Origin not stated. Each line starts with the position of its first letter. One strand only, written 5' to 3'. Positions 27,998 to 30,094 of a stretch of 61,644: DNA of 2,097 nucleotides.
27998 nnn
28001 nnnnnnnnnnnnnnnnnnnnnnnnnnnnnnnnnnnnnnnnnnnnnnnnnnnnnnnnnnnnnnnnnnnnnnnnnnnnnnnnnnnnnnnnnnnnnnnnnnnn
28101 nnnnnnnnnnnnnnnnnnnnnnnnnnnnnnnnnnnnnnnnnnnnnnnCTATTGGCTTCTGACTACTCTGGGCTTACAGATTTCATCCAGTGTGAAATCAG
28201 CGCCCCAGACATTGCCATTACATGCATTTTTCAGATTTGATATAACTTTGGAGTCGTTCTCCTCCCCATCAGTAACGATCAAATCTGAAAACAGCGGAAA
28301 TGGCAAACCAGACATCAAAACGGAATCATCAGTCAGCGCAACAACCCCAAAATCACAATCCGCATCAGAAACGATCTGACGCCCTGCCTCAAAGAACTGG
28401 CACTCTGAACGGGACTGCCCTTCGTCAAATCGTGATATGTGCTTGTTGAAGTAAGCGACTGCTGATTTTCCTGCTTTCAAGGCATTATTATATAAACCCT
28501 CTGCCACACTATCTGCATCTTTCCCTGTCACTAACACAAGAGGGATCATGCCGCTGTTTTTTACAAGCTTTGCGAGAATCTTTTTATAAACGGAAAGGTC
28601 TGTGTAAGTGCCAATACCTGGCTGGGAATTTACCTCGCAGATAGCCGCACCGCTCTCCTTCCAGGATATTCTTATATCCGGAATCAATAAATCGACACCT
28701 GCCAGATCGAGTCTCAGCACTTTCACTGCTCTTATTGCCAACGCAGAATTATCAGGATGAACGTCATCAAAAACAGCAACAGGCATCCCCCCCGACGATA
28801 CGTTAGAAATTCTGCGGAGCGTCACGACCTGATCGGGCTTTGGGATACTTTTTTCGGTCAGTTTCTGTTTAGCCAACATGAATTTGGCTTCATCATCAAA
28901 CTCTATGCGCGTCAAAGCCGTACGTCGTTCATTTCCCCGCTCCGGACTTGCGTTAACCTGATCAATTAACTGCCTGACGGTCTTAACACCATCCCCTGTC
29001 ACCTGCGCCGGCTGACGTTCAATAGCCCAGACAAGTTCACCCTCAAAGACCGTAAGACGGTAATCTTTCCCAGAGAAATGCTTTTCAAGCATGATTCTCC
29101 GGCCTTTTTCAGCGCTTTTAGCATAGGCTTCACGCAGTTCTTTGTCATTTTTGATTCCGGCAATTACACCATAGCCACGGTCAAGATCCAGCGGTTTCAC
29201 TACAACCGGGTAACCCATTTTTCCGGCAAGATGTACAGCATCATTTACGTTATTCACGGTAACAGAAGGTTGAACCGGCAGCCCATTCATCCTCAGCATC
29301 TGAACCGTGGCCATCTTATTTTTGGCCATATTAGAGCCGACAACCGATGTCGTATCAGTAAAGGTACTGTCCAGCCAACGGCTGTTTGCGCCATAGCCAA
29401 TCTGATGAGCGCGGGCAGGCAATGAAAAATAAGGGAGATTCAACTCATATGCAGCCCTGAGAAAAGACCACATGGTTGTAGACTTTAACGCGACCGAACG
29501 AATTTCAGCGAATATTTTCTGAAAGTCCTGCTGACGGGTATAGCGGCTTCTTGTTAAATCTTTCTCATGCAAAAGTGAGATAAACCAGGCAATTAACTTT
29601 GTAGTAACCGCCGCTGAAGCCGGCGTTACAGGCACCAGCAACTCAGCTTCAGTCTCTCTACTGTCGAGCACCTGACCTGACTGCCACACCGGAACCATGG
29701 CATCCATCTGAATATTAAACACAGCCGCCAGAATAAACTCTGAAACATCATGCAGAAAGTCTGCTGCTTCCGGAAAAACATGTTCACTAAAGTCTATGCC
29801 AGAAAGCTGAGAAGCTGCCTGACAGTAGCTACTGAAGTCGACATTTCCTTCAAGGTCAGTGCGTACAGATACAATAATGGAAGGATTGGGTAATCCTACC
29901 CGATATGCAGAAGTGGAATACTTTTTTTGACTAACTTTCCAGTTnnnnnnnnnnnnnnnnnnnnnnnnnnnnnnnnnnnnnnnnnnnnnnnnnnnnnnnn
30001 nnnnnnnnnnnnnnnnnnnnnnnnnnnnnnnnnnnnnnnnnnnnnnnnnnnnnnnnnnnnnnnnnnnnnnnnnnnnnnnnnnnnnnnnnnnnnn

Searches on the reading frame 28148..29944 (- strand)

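Call 60: search_protein_families(library=pfam, proteins=[window:28148-29944:-], max_evalue=0.00001)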
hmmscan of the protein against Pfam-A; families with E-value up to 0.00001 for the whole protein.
window:28148-29944:- (598 aa): 3 families
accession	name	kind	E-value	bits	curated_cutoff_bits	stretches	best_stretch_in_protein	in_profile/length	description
PF08443.16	RimK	-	8.2e-10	39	21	0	393-451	125-179/188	RimK-like ATP-grasp domain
PF07478.18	Dala_Dala_lig_C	-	7.5e-09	35.8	24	0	221-303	6-94/204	D-ala D-ala ligase C-terminus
PF13549.11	ATP-grasp_5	-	9.2e-06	25.6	27.6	0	210-289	12-96/221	ATP-grasp domain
